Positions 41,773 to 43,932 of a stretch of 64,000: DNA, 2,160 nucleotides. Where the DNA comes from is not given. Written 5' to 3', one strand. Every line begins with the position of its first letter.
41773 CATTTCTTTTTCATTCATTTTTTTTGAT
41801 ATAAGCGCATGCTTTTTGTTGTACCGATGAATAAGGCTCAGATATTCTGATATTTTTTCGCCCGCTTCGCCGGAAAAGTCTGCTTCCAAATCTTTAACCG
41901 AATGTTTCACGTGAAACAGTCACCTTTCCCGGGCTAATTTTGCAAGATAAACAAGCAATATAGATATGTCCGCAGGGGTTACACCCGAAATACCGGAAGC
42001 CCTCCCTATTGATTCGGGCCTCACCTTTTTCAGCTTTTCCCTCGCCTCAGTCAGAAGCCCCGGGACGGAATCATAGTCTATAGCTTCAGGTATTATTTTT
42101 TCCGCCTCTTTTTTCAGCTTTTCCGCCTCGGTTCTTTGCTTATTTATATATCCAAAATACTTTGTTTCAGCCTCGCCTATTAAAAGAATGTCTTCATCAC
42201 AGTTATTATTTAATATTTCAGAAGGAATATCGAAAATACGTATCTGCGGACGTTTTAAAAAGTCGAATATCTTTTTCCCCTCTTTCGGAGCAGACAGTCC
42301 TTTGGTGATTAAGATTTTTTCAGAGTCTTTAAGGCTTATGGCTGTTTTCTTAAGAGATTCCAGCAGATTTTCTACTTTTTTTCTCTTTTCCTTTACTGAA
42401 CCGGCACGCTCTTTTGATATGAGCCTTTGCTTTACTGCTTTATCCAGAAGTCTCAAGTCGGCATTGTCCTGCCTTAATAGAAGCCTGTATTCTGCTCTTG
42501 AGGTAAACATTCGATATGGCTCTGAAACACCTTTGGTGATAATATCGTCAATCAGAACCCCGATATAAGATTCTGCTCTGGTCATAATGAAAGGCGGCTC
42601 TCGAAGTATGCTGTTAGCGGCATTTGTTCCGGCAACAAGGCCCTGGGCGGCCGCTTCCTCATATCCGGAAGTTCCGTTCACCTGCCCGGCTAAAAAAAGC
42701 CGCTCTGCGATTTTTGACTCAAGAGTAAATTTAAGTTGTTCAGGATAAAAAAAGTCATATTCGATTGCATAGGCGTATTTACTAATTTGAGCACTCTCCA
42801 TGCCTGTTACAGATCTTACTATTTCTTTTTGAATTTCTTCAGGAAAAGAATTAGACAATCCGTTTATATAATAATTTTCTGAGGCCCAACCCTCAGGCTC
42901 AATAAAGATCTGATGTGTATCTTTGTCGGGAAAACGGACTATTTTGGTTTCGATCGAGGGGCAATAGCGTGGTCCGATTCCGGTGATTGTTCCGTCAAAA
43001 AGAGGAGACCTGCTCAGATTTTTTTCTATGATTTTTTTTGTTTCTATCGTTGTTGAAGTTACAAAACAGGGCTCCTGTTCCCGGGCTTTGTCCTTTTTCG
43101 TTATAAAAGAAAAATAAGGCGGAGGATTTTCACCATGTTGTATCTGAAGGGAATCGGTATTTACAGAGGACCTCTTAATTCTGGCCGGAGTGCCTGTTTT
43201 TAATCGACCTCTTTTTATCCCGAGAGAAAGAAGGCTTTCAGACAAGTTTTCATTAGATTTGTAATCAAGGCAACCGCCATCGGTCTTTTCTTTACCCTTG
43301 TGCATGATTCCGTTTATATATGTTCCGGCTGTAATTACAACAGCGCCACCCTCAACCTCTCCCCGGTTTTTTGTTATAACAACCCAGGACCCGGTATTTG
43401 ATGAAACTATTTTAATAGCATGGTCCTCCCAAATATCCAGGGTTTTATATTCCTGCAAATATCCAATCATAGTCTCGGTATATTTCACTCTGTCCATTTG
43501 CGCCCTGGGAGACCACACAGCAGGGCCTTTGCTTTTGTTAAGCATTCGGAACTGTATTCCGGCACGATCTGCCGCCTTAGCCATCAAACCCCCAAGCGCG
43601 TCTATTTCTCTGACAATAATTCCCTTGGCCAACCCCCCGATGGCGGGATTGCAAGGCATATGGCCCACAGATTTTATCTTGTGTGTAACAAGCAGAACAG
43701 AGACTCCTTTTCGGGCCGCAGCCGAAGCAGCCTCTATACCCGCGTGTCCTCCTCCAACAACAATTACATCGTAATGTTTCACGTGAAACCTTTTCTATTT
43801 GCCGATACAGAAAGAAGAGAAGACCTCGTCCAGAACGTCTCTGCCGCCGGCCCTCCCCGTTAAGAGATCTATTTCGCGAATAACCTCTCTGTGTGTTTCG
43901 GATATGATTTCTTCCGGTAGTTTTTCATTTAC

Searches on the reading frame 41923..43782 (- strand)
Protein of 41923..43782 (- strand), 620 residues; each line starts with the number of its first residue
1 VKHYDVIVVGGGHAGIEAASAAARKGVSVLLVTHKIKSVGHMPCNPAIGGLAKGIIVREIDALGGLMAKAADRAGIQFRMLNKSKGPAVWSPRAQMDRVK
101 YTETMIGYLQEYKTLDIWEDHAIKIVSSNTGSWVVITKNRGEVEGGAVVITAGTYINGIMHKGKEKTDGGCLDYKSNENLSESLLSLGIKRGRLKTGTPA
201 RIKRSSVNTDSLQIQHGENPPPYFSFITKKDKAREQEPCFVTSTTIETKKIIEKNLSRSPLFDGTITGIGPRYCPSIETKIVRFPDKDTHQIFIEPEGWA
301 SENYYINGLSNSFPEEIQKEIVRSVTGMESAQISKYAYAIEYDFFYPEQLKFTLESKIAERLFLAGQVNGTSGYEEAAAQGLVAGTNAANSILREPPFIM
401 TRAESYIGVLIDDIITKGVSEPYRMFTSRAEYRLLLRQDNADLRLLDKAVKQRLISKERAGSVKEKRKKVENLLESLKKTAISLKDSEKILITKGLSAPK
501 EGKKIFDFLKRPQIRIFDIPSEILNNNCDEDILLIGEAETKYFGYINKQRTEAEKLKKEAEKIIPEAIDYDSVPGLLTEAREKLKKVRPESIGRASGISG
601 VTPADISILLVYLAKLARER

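Call 55: search_protein_families(library=pfam, proteins=[window:41923-43782:-], max_evalue=0.00001)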
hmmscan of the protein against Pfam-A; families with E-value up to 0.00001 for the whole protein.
window:41923-43782:- (620 aa): 5 families
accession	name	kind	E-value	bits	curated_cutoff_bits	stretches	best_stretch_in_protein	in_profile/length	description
PF01134.28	GIDA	-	3.2e-150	501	22.1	1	5-394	1-389/391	Glucose inhibited division protein A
PF13932.14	SAM_GIDA_C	-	1.3e-23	83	27.1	1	554-610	1-57/57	tRNA modifying enzyme MnmG/GidA C-terminal helical bundle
PF21680.2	GIDA_C_1st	-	1.6e-11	45.3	24.7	1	457-550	1-96/96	tRNA modifying enzyme MnmG/GidA C-terminal helical domain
PF12831.13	FAD_oxidored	-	1e-06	28.8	27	1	5-34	1-30/416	FAD dependent oxidoreductase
PF07992.20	Pyr_redox_2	-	1.8e-06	28.1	26.1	1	4-155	1-110/291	Pyridine nucleotide-disulphide oxidoreductase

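Call 71: find_homologous_proteins(query=window:41923-43782:-, max_evalue=1e-100)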
Query window:41923-43782:- (620 aa): 8000 proteins with E <= 1e-100 among 8000 candidates; the best 120 are listed.
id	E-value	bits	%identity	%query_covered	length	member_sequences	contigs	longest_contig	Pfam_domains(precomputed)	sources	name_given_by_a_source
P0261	0.0e+0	1376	100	100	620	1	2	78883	PF01266.31,PF07992.21,PF13738.13,PF21680.3,PF01134.29,PF13932.16,PF12831.14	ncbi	ncbi:MAG: tRNA uridine-5-carboxymethylaminomethyl(34) synthesis enzyme MnmG [Fibrobacterota bacteriu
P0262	1.3e-187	643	52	100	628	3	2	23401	PF21680.3,PF01134.29,PF13932.16,PF12831.14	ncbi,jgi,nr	ncbi:MAG TPA: tRNA uridine-5-carboxymethylaminomethyl(34) synthesis enzyme MnmG [Candidatus Latescib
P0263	5.7e-187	641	50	100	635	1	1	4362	PF07992.21,PF21680.3,PF01134.29,PF13932.16,PF12831.14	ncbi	-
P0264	8.1e-187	640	51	99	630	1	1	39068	PF00890.31,PF07992.21,PF21680.3,PF01134.29,PF13932.16,PF12831.14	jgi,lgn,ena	-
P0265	1.8e-186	639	50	100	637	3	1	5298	PF01266.31,PF07992.21,PF13738.13,PF21680.3,PF01134.29,PF13932.16,PF12831.14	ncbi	-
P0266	2.1e-186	639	51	99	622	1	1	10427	PF07992.21,PF13738.13,PF21680.3,PF01134.29,PF13932.16,PF12831.14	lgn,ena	-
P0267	2.3e-186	639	50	99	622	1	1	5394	PF21680.3,PF01134.29,PF13932.16,PF12831.14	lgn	-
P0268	2.7e-186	639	50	99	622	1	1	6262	PF21680.3,PF01134.29,PF13932.16,PF12831.14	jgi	jgi:tRNA uridine 5-carboxymethylaminomethyl modification enzyme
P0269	2.8e-186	639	51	99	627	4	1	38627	PF21680.3,PF01134.29,PF13932.16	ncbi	ncbi:MAG TPA: tRNA uridine-5-carboxymethylaminomethyl(34) synthesis enzyme MnmG [bacterium]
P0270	3.4e-186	638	49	99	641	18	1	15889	PF07992.21,PF21680.3,PF01262.28,PF01134.29,PF13932.16,PF12831.14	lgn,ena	-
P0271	3.5e-186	638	50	99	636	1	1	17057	PF07992.21,PF21680.3,PF01134.29,PF13932.16,PF12831.14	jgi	jgi:tRNA uridine 5-carboxymethylaminomethyl modification enzyme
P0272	1.1e-185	637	51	99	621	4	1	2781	PF07992.21,PF13738.13,PF21680.3,PF01134.29,PF13932.16,PF12831.14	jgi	jgi:tRNA uridine 5-carboxymethylaminomethyl modification enzyme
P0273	3.8e-185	635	50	99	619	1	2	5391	PF00890.31,PF07992.21,PF13738.13,PF21680.3,PF01134.29,PF13932.16,PF12831.14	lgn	-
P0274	5.3e-185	634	50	99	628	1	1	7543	PF07992.21,PF13738.13,PF21680.3,PF01134.29,PF13932.16,PF12831.14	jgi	jgi:tRNA uridine 5-carboxymethylaminomethyl modification enzyme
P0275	7.3e-185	634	49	99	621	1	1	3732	PF01266.31,PF07992.21,PF13738.13,PF21680.3,PF01134.29,PF13932.16,PF12831.14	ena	-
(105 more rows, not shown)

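Call 72: find_encoding_contigs(protein=P0261, flank=10000, max_places=2)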
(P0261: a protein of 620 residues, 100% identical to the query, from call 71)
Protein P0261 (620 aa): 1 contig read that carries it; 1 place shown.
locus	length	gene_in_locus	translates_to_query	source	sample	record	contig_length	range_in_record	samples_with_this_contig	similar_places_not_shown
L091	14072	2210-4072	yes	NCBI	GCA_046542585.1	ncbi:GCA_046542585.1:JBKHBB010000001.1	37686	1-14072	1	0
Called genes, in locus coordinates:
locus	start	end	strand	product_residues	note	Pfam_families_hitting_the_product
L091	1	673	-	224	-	PF00072:Response_reg (weak), PF08668:HDOD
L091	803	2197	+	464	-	PF10396:TrmE_N, PF00350:Dynamin_N (faint), PF12631:MnmE_helical, PF00009:GTP_EFTU (faint), PF01926:MMR_HSR1, PF02421:FeoB_N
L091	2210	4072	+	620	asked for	PF01134:GIDA, PF01266:DAO (faint), PF07992:Pyr_redox_2 (weak), PF12831:FAD_oxidored, PF13738:Pyr_redox_3 (faint), PF21680:GIDA_C_1st, PF13932:SAM_GIDA_C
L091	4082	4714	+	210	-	PF02527:GidB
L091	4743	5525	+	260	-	PF00142:Fer4_NifH (weak), PF01656:CbiA, PF02374:ArsA_ATPase, PF06564:CBP_BcsQ, PF09140:MipZ (faint), PF10609:ParA, PF13614:AAA_31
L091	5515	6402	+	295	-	PF02195:ParB_N, PF17762:HTH_ParB, PF01381:HTH_3 (weak), PF23552:ParB_C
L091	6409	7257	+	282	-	PF01551:Peptidase_M23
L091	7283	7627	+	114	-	PF04519:Bactofilin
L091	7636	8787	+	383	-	PF13365:Trypsin_2, PF00595:PDZ (weak), PF13180:PDZ_2, PF17820:PDZ_6 (weak)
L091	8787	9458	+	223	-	PF02666:PS_Dcarbxylase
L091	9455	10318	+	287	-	PF01066:CDP-OH_P_transf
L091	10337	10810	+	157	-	PF14209:DUF4321 (weak)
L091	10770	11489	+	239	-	PF00535:Glycos_transf_2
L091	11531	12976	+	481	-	PF01425:Amidase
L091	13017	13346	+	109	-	-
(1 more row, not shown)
